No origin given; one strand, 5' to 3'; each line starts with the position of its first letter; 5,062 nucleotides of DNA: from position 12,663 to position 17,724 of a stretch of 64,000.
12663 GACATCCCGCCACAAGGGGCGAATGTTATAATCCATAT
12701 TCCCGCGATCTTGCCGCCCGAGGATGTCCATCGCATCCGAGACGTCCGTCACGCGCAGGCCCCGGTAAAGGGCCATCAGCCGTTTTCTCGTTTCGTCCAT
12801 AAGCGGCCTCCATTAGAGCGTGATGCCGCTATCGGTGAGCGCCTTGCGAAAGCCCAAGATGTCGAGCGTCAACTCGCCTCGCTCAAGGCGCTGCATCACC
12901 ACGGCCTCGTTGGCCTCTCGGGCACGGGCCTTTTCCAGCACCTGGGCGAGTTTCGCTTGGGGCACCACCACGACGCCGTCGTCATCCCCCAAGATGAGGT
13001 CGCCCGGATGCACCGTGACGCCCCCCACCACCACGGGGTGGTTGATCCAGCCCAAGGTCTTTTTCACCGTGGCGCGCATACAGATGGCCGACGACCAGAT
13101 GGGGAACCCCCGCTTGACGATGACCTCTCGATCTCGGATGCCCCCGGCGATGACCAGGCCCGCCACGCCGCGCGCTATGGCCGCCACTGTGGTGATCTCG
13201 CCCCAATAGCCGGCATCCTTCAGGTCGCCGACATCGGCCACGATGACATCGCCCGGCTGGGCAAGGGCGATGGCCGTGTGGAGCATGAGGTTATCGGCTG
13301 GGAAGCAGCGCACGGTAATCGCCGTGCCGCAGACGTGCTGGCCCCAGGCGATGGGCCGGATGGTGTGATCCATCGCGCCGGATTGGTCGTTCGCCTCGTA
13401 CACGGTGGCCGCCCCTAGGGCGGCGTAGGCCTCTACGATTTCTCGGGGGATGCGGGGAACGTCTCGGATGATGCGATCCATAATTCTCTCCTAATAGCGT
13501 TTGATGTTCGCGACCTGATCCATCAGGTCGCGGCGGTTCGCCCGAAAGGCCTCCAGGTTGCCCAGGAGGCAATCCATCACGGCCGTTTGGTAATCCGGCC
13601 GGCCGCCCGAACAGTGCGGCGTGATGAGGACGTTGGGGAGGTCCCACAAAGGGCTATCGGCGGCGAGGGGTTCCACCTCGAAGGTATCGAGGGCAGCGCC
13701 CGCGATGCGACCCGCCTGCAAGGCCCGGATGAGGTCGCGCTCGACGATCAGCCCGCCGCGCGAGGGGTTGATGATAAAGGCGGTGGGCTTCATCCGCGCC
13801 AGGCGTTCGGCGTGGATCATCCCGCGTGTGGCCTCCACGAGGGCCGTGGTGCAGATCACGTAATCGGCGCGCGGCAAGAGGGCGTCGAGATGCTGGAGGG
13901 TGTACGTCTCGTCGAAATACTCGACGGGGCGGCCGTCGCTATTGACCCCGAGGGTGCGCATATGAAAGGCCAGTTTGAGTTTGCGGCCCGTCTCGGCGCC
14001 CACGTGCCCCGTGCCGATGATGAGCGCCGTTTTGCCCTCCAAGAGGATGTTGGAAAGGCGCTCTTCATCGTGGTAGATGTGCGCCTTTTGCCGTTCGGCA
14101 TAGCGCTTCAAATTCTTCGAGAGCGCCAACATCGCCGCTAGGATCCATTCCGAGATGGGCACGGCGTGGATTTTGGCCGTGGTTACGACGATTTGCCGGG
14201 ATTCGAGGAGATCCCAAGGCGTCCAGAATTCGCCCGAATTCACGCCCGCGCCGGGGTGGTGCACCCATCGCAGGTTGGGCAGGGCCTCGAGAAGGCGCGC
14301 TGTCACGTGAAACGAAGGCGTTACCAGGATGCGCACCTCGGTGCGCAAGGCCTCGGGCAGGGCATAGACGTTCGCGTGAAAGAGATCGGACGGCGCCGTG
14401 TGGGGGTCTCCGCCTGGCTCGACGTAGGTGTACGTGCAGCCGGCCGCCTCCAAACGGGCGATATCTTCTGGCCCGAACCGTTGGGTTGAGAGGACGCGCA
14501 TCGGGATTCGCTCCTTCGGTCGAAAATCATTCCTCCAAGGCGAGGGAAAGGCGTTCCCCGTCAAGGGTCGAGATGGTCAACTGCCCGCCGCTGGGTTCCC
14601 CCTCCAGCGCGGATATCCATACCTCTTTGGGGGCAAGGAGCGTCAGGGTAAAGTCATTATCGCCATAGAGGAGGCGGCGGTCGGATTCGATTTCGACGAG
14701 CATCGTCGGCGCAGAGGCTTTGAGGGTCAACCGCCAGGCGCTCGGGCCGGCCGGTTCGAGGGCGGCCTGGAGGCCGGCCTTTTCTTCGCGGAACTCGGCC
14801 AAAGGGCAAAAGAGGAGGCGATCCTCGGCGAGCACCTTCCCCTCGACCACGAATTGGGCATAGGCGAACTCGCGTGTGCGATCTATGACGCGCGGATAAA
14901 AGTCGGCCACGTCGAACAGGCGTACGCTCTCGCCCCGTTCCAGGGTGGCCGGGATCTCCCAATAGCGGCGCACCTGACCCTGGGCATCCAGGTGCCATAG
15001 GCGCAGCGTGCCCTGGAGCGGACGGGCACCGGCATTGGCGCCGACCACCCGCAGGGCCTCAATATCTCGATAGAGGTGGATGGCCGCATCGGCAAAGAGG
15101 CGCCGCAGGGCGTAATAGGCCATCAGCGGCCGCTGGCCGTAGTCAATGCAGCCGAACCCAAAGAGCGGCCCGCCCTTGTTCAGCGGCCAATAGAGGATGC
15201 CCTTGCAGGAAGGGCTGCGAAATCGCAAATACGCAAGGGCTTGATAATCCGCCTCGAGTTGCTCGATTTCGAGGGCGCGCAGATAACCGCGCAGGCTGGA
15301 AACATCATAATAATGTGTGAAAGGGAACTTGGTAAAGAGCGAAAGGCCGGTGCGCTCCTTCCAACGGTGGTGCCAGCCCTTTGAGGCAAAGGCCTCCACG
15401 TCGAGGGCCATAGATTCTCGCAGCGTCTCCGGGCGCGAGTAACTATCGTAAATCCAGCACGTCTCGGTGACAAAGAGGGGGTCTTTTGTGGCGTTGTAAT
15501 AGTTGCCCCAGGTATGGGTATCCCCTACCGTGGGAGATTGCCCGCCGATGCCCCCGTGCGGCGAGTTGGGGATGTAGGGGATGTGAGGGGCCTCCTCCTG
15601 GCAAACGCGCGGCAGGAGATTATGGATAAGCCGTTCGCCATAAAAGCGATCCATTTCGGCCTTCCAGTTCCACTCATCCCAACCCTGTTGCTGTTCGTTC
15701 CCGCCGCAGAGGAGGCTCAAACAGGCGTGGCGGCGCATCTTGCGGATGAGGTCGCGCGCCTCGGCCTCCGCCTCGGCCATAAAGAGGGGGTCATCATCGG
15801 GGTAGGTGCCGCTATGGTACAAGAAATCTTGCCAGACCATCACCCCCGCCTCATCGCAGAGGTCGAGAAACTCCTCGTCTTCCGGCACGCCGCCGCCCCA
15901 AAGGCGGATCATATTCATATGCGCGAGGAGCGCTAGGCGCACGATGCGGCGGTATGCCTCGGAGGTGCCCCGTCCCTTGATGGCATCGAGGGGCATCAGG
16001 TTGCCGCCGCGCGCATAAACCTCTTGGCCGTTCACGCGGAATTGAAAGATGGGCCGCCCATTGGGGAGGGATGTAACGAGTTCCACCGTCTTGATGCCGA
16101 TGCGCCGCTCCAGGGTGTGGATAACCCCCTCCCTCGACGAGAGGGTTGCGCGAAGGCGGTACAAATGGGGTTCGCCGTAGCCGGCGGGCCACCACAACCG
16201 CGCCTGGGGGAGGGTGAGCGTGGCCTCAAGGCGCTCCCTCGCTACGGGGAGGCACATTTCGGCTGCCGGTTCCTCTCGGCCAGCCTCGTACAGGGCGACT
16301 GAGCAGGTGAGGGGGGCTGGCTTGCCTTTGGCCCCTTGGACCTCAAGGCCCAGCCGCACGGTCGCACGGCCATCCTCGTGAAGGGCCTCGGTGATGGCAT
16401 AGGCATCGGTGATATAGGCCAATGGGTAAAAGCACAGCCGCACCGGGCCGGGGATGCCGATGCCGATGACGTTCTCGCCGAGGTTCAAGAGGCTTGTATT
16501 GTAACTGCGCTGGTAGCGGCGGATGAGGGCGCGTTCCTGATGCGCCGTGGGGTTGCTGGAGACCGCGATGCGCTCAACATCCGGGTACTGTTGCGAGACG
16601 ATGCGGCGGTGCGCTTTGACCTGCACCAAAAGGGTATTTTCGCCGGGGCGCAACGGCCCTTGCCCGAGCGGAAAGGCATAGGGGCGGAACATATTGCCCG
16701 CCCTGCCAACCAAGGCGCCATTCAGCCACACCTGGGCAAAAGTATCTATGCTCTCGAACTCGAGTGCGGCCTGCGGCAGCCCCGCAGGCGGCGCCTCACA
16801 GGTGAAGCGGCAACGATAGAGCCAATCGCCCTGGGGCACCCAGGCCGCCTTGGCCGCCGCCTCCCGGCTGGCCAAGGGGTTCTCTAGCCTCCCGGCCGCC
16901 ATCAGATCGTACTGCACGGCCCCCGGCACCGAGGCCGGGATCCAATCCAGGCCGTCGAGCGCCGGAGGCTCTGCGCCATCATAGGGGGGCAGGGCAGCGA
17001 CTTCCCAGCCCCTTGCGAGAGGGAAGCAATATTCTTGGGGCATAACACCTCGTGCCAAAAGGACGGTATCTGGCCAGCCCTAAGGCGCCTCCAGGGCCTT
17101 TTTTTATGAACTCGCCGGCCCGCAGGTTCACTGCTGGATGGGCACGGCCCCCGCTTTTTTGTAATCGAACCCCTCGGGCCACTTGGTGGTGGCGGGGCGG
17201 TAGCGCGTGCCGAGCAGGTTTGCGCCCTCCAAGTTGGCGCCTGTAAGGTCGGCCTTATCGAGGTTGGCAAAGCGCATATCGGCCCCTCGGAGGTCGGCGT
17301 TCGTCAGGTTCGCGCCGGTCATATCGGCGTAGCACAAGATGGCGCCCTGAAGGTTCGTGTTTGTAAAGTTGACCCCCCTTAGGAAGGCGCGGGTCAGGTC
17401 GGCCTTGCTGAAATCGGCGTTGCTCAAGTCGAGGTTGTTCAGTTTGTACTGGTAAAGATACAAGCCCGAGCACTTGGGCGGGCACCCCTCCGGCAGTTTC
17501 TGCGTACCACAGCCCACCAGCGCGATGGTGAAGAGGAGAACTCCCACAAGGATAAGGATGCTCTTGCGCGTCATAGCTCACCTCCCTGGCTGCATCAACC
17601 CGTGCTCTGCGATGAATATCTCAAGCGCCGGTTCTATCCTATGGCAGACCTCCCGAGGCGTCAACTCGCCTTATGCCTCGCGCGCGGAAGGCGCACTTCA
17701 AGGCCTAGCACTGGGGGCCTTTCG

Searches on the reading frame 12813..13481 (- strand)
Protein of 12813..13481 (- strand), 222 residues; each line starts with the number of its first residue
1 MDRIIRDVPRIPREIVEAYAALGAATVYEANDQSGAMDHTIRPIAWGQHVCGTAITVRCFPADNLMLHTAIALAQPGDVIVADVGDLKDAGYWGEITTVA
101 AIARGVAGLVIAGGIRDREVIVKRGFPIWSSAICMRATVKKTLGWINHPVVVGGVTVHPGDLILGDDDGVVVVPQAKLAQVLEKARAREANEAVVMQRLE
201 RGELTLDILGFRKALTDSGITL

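Call 56: search_protein_families(library=pfam, proteins=[window:12813-13481:-])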
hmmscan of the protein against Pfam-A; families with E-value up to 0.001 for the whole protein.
window:12813-13481:- (222 aa): 1 family
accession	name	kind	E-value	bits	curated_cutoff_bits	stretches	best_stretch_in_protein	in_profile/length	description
PF03737.21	RraA-like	-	1.1e-43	149.6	24.5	1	25-172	2-152/152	Aldolase/RraA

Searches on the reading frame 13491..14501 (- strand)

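Call 56: search_protein_families(library=pfam, proteins=[window:13491-14501:-])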
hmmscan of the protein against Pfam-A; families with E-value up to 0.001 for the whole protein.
window:13491-14501:- (336 aa): 3 families
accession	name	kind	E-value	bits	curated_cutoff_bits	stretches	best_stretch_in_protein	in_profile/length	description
PF02826.25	2-Hacid_dh_C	-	4.5e-53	179.7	25.1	1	121-298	1-178/178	D-isomer specific 2-hydroxyacid dehydrogenase, NAD binding domain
PF00670.27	AdoHcyase_NAD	-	0.00048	20.7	27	0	147-245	14-108/162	S-adenosyl-L-homocysteine hydrolase, NAD binding domain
PF00389.36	2-Hacid_dh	-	0.00099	19.2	24.6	0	55-89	39-74/134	D-isomer specific 2-hydroxyacid dehydrogenase, catalytic domain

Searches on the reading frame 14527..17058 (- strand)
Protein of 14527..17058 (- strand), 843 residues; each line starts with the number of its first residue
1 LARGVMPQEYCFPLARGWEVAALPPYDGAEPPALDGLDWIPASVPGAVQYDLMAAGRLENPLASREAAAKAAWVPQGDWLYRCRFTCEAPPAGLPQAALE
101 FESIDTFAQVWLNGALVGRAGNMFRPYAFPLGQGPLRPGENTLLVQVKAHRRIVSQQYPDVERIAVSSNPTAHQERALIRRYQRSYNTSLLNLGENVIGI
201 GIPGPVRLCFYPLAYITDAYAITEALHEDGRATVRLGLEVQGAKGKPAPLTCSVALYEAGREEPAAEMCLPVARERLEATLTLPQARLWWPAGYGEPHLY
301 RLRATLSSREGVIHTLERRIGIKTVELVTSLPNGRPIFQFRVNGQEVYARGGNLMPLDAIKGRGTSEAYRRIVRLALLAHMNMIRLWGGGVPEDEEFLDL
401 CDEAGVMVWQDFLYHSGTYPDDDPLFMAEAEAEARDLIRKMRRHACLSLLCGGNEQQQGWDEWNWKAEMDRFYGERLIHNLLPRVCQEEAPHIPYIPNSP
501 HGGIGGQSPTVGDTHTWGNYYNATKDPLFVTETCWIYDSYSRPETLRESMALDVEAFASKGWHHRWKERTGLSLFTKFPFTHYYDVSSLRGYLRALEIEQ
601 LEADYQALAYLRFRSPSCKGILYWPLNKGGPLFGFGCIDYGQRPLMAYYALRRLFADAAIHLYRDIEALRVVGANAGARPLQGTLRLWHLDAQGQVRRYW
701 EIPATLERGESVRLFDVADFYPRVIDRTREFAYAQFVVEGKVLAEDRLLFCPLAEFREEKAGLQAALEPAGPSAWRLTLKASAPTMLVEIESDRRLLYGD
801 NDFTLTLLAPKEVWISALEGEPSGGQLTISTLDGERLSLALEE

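Call 9: search_protein_families(library=pfam, proteins=[window:14527-17058:-])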
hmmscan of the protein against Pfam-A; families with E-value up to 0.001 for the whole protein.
window:14527-17058:- (843 aa): 2 families
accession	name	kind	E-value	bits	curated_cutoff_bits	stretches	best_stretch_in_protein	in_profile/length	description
PF22666.2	Glyco_hydro_2_N2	-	7.4e-26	91.6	27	1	37-185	9-151/167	Glycosyl hydrolase 2 galactose-binding domain-like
PF00703.27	Glyco_hydro_2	-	1.6e-11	45.4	23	1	214-323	1-109/109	Glycosyl hydrolases family 2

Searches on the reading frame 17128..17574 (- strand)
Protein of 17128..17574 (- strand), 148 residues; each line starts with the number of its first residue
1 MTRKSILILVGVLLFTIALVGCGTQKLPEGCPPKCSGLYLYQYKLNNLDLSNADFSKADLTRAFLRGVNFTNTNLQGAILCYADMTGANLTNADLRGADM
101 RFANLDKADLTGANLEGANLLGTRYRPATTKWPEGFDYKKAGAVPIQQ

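Call 9: search_protein_families(library=pfam, proteins=[window:17128-17574:-])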
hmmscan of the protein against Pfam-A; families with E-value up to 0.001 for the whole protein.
window:17128-17574:- (148 aa): 3 families
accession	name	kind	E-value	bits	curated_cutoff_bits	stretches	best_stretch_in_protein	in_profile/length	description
PF00805.28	Pentapeptide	-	6e-39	131.6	20.2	4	83-120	1-38/40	Pentapeptide repeats (8 copies)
PF13576.12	Pentapeptide_3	-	5.6e-09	36.5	27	1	51-93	2-47/48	Pentapeptide repeats (9 copies)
PF13599.13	Pentapeptide_4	-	1.2e-07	32.1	38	1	45-115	8-78/78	Pentapeptide repeat region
